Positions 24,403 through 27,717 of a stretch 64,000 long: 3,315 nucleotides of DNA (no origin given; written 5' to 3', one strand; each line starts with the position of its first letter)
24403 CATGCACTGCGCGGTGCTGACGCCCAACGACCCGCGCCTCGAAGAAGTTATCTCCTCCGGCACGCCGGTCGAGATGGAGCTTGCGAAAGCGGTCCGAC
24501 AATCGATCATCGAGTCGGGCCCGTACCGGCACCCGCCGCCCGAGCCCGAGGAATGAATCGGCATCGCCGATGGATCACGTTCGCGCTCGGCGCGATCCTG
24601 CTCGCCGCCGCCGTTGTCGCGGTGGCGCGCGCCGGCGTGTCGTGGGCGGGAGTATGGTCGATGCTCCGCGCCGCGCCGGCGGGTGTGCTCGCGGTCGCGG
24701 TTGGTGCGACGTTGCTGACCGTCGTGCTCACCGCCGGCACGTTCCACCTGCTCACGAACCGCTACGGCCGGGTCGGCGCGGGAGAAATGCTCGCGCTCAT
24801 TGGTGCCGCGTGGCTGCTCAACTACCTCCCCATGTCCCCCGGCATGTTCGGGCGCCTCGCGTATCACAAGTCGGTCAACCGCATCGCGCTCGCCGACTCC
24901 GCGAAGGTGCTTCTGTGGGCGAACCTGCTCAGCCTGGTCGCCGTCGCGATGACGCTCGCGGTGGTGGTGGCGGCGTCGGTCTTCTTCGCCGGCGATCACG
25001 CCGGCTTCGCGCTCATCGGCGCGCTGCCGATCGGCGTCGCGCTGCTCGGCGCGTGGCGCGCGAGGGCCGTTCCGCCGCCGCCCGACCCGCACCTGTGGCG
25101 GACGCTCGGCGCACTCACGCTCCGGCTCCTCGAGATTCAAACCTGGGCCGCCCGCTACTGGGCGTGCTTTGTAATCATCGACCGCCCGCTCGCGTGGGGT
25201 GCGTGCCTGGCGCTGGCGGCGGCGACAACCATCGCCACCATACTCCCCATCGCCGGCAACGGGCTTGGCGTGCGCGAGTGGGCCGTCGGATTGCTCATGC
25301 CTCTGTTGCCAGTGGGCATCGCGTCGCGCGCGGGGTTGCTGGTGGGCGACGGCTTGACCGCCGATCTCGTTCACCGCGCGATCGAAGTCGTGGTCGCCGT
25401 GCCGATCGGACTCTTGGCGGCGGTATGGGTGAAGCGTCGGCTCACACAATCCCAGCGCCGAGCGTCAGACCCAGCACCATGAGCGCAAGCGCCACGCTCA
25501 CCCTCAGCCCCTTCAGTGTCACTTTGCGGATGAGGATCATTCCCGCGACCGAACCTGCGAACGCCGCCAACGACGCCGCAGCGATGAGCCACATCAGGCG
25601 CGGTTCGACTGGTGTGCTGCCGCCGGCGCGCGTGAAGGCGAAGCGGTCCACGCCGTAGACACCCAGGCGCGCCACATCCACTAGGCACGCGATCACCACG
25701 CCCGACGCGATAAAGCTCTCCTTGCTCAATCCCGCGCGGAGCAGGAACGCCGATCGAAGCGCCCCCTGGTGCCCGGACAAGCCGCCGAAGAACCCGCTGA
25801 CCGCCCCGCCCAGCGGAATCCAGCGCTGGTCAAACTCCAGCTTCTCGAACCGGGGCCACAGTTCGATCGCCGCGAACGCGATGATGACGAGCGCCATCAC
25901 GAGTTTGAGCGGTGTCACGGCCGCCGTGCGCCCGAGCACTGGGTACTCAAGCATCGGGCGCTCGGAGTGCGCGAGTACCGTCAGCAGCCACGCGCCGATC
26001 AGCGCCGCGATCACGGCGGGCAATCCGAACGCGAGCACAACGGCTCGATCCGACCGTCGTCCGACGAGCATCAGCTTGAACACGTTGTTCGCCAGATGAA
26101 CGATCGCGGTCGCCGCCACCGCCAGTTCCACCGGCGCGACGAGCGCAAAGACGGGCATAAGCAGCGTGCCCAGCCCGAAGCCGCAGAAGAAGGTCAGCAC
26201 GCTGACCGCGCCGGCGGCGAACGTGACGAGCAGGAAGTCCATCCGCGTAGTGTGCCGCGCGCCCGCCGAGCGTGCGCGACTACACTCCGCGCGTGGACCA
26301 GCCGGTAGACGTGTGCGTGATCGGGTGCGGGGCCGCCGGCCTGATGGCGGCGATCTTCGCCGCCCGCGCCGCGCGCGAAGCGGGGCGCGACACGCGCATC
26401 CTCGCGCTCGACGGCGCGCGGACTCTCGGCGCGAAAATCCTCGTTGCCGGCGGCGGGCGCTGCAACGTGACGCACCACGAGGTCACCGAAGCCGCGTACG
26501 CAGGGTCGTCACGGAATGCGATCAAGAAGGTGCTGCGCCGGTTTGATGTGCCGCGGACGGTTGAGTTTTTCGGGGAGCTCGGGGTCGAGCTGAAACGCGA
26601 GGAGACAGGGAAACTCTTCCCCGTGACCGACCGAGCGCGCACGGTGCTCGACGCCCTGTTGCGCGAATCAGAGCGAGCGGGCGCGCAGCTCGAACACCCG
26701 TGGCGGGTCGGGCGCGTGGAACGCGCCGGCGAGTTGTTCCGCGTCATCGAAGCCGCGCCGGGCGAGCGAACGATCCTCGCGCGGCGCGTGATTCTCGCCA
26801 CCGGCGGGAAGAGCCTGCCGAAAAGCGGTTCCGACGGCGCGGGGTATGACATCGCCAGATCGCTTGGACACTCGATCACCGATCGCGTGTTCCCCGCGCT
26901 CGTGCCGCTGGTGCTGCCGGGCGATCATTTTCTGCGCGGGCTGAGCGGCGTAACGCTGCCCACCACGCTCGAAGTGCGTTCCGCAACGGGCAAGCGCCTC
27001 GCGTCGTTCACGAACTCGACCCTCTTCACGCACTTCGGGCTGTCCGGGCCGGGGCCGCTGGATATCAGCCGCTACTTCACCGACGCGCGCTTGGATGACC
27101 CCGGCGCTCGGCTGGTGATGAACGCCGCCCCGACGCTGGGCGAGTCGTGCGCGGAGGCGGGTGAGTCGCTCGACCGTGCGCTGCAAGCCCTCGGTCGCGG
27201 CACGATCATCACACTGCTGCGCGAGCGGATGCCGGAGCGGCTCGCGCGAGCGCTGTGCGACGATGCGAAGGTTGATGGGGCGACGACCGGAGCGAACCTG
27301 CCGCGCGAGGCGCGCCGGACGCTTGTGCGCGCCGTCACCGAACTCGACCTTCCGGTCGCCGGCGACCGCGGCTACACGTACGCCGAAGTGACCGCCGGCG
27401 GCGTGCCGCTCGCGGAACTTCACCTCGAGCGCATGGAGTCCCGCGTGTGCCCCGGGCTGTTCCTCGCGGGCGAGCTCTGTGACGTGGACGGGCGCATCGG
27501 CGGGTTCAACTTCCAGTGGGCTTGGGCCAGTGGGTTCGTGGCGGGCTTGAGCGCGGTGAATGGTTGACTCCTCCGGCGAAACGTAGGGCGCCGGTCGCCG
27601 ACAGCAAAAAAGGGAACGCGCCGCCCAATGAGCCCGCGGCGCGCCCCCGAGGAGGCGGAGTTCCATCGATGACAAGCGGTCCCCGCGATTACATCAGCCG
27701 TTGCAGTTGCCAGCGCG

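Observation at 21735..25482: Translationally coupled three-gene operon: small TM protein, 839-aa exported protein, UPF0104 flippase-like membrane protein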

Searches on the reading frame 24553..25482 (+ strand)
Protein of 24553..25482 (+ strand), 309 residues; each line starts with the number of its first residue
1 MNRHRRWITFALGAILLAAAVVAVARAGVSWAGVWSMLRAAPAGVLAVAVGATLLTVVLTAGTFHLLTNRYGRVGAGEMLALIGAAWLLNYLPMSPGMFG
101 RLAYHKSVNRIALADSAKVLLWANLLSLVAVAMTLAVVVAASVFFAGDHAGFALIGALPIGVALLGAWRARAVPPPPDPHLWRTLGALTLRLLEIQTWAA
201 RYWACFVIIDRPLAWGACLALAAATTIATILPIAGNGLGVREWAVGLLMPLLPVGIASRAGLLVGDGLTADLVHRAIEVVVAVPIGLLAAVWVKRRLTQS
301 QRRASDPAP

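Call 4: search_protein_families(library=pfam, proteins=[window:24553-25482:+], max_evalue=0.1)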
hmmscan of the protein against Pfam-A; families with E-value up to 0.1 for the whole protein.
window:24553-25482:+ (309 aa): 1 family
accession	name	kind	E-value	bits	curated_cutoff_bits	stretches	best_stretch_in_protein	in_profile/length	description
PF03706.18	LPG_synthase_TM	-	3.7e-10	40.2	33.4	1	14-260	4-282/302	Lysylphosphatidylglycerol synthase TM region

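Call 5: search_protein_families(library=ncbifam, proteins=[window:24553-25482:+], max_evalue=0.1)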
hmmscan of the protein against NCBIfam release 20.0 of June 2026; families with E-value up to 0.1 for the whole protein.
window:24553-25482:+ (309 aa): 0 families

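Call 14: find_homologous_proteins(query=window:24553-25482:+)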
Query window:24553-25482:+ (309 aa): 117 proteins with E <= 0.001 among 8000 candidates.
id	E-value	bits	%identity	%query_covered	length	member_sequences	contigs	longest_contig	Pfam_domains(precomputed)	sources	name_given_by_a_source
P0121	6.2e-188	642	100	100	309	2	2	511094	PF03706.19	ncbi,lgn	-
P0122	8.2e-164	562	86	100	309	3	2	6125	-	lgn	-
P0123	2.7e-80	288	49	94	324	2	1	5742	-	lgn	-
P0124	1.3e-79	286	52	95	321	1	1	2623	-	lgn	-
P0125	2.8e-78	282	50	98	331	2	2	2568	-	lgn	-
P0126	3.9e-78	281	54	86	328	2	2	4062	PF03706.19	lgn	-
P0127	1.4e-74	269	51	98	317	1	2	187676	-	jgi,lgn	jgi:uncharacterized membrane protein YbhN (UPF0104 family)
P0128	1.0e-73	267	55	77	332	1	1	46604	PF03706.19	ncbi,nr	ncbi:MAG: hypothetical protein SFZ24_11210 [Planctomycetota bacterium]|nr:hypothetical protein [Plan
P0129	1.3e-73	266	54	84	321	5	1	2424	-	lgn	-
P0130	1.9e-73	266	49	95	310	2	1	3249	-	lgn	-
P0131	3.7e-73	265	53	81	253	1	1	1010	-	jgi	-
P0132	1.4e-72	263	50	88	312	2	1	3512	PF03706.19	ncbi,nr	ncbi:MAG: flippase-like domain-containing protein, partial [Phycisphaerales bacterium]|nr:flippase-l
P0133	3.4e-72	262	49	98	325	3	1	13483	PF03706.19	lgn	-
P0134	2.6e-70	255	48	96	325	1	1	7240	-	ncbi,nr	ncbi:MAG: hypothetical protein JNK58_03310 [Phycisphaerae bacterium]|nr:hypothetical protein [Phycis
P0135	3.1e-70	255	47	97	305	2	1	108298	-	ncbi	-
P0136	1.2e-69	253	46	98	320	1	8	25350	PF03706.19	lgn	-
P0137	3.8e-67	245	49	93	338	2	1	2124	PF03706.19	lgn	-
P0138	5.6e-66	241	45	98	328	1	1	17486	PF03706.19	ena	-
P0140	1.6e-62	230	47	88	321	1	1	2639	PF03706.19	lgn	-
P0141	2.5e-62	229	45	98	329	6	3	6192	PF03706.19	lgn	-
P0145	1.7e-49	187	43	92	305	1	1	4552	PF03706.19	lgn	-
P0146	3.1e-49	186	42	95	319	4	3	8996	PF03706.19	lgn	-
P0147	1.8e-48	184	43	88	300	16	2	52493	PF03706.19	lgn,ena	-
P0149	3.3e-47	180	37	99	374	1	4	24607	PF03706.19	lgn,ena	-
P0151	8.8e-47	178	43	97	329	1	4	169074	PF03706.19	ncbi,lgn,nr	ncbi:MAG: flippase-like domain-containing protein [Phycisphaerales bacterium]|nr:flippase-like domai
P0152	2.3e-46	177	42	97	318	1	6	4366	PF03706.19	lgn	-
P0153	5.4e-46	176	68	19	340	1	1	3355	PF03706.19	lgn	-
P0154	8.8e-46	175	41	99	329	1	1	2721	PF03706.19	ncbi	-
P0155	2.4e-45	173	41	92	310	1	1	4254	PF03706.19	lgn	-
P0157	4.1e-45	173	43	81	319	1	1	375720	PF03706.19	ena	-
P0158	5.6e-45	172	41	97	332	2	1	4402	PF03706.19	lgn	-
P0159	1.6e-44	171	43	97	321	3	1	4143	PF03706.19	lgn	-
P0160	2.4e-44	170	41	99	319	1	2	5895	PF03706.19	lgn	-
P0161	2.5e-44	170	41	99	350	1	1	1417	PF03706.19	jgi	-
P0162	5.0e-44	169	44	95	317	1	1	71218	PF03706.19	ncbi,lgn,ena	-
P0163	1.2e-43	168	43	79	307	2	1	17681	PF03706.19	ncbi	ncbi:MAG: lysylphosphatidylglycerol synthase domain-containing protein [Phycisphaerales bacterium JB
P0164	1.5e-43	167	40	97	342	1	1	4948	PF03706.19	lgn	-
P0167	3.8e-43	166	40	86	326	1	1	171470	PF03706.19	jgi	jgi:hypothetical protein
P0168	5.4e-43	166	41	77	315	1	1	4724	PF03706.19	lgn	-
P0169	7.1e-43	165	43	84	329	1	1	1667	PF03706.19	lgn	-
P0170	8.0e-43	165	41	92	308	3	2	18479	PF03706.19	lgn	-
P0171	1.6e-42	164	39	76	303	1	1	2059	PF03706.19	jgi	jgi:hypothetical protein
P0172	1.8e-42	164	41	87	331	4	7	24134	PF03706.19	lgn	-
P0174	2.7e-42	163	41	98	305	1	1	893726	PF03706.19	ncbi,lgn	ncbi:MAG: hypothetical protein RIB32_01255 [Phycisphaerales bacterium]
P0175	4.3e-42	163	43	81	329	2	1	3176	PF03706.19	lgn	-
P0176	1.6e-41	161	38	92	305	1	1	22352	PF03706.19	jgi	jgi:hypothetical protein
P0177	1.7e-41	161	40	84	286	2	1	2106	PF03706.19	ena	-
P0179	3.4e-41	160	43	77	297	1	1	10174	PF03706.19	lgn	-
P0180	4.0e-41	160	39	96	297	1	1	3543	PF03706.19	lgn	-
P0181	4.5e-41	159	43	95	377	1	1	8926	PF03706.19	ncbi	-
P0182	5.3e-41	159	44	81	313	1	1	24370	PF03706.19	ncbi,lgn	-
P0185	1.4e-40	158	40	83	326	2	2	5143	PF03706.19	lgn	-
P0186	1.5e-40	158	38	92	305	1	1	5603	PF03706.19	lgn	-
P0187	3.9e-40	156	40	95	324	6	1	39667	PF03706.19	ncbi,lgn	-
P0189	7.0e-40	155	40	95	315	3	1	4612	PF03706.19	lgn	-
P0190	7.7e-40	155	45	78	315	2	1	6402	PF03706.19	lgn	-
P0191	1.8e-39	154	40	84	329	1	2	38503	PF03706.19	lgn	-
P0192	1.8e-39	154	38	96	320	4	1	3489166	PF03706.19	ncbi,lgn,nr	ncbi:MAG: flippase-like domain-containing protein [Phycisphaeraceae bacterium]|nr:flippase-like doma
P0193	2.3e-39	154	37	97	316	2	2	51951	PF03706.19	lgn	-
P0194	3.6e-39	153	39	88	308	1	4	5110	PF03706.19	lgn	-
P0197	2.6e-38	150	36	97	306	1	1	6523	PF03706.19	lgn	-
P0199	4.6e-38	149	38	81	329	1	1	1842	PF03706.19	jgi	-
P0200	5.2e-38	149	38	95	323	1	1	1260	PF03706.19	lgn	-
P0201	6.6e-38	149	43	77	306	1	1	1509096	PF03706.19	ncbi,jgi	-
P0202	7.8e-38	149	40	95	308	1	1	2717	PF03706.19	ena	-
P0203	1.6e-37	148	37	100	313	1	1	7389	PF03706.19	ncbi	-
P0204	1.9e-37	147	37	99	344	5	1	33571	PF03706.19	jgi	jgi:hypothetical protein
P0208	2.0e-36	144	38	90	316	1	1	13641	PF03706.19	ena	-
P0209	2.4e-36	144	38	83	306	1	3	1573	PF03706.19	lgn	-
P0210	3.0e-36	143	42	82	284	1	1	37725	PF03706.19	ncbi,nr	ncbi:MAG: hypothetical protein GY715_07945 [Planctomycetes bacterium]|nr:hypothetical protein [Planc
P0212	1.8e-35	141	38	94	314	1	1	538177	PF03706.19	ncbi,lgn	-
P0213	4.2e-35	140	41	83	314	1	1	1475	PF03706.19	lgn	-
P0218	1.6e-34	138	37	96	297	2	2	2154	PF03706.19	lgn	-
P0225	5.0e-32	130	38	97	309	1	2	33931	PF03706.19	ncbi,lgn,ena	-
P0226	6.1e-32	129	34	95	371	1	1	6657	PF03706.19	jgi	jgi:hypothetical protein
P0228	1.6e-31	128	36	77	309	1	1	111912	PF03706.19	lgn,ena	-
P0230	4.6e-31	126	38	79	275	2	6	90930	PF03706.19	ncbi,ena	-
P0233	1.6e-28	118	35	94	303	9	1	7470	PF03706.19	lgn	-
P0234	1.9e-27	115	34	99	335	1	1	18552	PF03706.19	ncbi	-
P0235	3.7e-27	114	32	92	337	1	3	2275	PF03706.19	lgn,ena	-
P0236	6.2e-26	110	34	81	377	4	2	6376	PF03706.19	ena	-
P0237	9.2e-23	99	38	82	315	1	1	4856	PF03706.19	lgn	-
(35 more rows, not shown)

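Call 58: search_solved_structures(query=A4, max_evalue=1, show_alignments=1)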
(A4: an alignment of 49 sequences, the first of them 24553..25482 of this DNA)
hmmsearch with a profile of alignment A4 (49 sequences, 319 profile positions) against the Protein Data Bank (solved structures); distinct sequences matched with E-value up to 1: 1.
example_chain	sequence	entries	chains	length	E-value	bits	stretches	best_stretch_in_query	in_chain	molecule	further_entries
2qym_A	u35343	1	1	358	0.38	13.3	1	114-167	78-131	Phosphodiesterase 4C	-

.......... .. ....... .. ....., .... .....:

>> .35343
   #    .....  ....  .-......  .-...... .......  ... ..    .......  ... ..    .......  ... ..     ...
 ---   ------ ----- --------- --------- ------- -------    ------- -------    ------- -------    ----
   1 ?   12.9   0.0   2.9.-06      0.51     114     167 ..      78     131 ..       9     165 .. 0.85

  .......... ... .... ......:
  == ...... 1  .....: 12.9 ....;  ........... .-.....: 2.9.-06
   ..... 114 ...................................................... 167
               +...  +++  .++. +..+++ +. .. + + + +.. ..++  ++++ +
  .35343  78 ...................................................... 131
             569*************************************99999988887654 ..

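Call 60: search_protein_families(library=pfam, alignment_id=A4, max_evalue=0.001)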
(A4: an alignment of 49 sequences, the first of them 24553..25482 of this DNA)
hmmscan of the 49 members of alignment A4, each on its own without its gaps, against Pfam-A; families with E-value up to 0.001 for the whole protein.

A. member 1, window:24553-25482:+ (309 aa): 1 family
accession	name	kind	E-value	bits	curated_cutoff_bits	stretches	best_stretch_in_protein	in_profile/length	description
PF03706.18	LPG_synthase_TM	-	3.7e-10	40.2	33.4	1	14-260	4-282/302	Lysylphosphatidylglycerol synthase TM region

B. families by the number of members that match (of 49 scanned): 1 family
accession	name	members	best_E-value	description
PF03706.18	LPG_synthase_TM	45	7.4e-13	Lysylphosphatidylglycerol synthase TM region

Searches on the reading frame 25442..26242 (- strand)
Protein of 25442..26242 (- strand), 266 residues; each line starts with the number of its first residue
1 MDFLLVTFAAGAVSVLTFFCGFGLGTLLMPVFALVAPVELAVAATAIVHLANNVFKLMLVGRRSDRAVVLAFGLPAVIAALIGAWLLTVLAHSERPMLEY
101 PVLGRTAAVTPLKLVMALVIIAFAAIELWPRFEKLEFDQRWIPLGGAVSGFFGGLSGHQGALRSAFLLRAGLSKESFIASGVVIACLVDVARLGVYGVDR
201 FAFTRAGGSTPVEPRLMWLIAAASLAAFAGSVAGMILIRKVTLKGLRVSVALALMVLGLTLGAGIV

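Call 4: search_protein_families(library=pfam, proteins=[window:25442-26242:-], max_evalue=0.1)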
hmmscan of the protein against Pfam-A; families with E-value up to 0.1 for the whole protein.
window:25442-26242:- (266 aa): 1 family
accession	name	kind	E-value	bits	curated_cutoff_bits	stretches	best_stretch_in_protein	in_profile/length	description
PF01925.25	TauE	-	1.3e-16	61.5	32.6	1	8-260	3-236/237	Sulfite exporter TauE/SafE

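Call 5: search_protein_families(library=ncbifam, proteins=[window:25442-26242:-], max_evalue=0.1)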
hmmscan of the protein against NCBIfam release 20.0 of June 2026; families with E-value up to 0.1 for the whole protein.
window:25442-26242:- (266 aa): 0 families

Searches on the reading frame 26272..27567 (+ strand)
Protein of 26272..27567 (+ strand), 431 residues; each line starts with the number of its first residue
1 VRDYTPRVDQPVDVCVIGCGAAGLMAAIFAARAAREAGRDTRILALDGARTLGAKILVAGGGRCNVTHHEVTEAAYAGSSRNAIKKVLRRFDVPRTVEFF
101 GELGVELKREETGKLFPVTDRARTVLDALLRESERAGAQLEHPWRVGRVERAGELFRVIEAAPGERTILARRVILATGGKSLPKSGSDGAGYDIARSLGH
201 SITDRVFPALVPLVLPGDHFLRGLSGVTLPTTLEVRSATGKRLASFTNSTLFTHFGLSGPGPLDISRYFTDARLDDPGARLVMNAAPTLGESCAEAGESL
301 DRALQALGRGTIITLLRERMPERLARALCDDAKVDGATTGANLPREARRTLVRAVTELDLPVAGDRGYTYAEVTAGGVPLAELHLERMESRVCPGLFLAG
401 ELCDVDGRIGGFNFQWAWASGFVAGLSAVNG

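Call 4: search_protein_families(library=pfam, proteins=[window:26272-27567:+], max_evalue=0.1)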
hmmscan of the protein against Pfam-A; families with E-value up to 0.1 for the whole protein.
window:26272-27567:+ (431 aa): 11 families
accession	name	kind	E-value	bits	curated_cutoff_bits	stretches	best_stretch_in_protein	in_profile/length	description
PF03486.20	HI0933_like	-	2.1e-70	237.4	50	1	13-425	2-242/244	HI0933-like protein Rossmann domain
PF22780.1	HI0933_like_1st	-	3.1e-21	76.3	27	1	208-373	2-165/165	HI0933-like protein barrel and H2TH domain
PF07992.20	Pyr_redox_2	-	9.7e-05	22.4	26.1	1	13-181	2-111/291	Pyridine nucleotide-disulphide oxidoreductase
PF12831.13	FAD_oxidored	-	0.00027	20.8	27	1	13-178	1-145/416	FAD dependent oxidoreductase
PF00890.30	FAD_binding_2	-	0.0013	18.4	20.4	1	13-113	1-107/414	FAD binding domain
PF01266.30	DAO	-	0.002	18.1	27.9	0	123-181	149-206/353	FAD dependent oxidoreductase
PF13454.12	NAD_binding_9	-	0.0048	17.3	21.8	0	124-178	101-153/155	FAD-NAD(P)-binding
PF01134.28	GIDA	-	0.005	16.4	22.1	0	13-33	1-21/391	Glucose inhibited division protein A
PF22645.1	GKRP_SIS_N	-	0.041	14.1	27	1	8-87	13-84/113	Glucokinase regulatory protein N-terminal SIS domain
PF13738.12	Pyr_redox_3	-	0.076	12.7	30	0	145-184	103-139/305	Pyridine nucleotide-disulphide oxidoreductase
PF01494.25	FAD_binding_3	-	0.098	12.3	22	0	12-32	2-22/349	FAD binding domain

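Call 5: search_protein_families(library=ncbifam, proteins=[window:26272-27567:+], max_evalue=0.1)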
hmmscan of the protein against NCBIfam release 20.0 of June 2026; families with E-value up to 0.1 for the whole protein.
window:26272-27567:+ (431 aa): 30 families (the best 25 are shown)
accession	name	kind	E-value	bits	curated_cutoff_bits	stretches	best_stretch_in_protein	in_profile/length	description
TIGR00275.1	TIGR00275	subfamily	3.1e-105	352.3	183.8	1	14-425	1-400/401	aminoacetone oxidase family FAD-binding enzyme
TIGR03862.1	flavo_PP4765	subfamily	7.8e-26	90.8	242.65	1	49-428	10-371/376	TIGR03862 family flavoprotein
NF006130.0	PRK08274.1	equivalog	5.6e-05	22.1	369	1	10-179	4-191/467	FAD-dependent tricarballylate dehydrogenase TcuA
TIGR02032.1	GG-red-SF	subfamily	0.00011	22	158.8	1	13-183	2-151/297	geranylgeranyl reductase family protein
NF040505.1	ArsO_flavin_mono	equivalog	0.00011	21.7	425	1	121-183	72-131/346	ArsO family NAD(P)H-dependent flavin-containing monooxygenase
TIGR02485.1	CobZ_N-term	equivalog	0.00012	21.1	372.55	0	123-180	128-187/437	FAD-dependent tricarballylate dehydrogenase TcuA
TIGR01292.1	TRX_reduct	equivalog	0.00017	20.5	343.45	1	13-34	2-23/300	thioredoxin-disulfide reductase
NF003725.0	PRK05329.2-4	equivalog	0.00032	19.8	345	1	10-33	7-30/429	glycerol-3-phosphate dehydrogenase subunit GlpB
NF004789.0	PRK06134.1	subfamily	0.00045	18.9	747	1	8-36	9-37/581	FAD-dependent oxidoreductase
NF005867.0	PRK07804.1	equivalog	0.0021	16.4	639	1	9-114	16-122/548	L-aspartate oxidase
NF009477.0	PRK12843.1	equivalog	0.0024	16.4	758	1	8-34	13-39/578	FAD-dependent oxidoreductase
NF053676.1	4oxCHCAChcC1Cy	equivalog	0.0043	15.5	1000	1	12-85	2-69/528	4-oxocyclohexanecarboxylate 2-dehydrogenase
NF007450.0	PRK10015.1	subfamily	0.0047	15.7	466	1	9-182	3-165/429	FAD-dependent oxidoreductase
NF009473.0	PRK12835.1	subfamily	0.0082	14.6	837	1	7-63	7-57/585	FAD-binding protein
NF005511.0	PRK07121.1-4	equivalog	0.009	14.5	466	1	7-62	16-70/553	FAD-binding protein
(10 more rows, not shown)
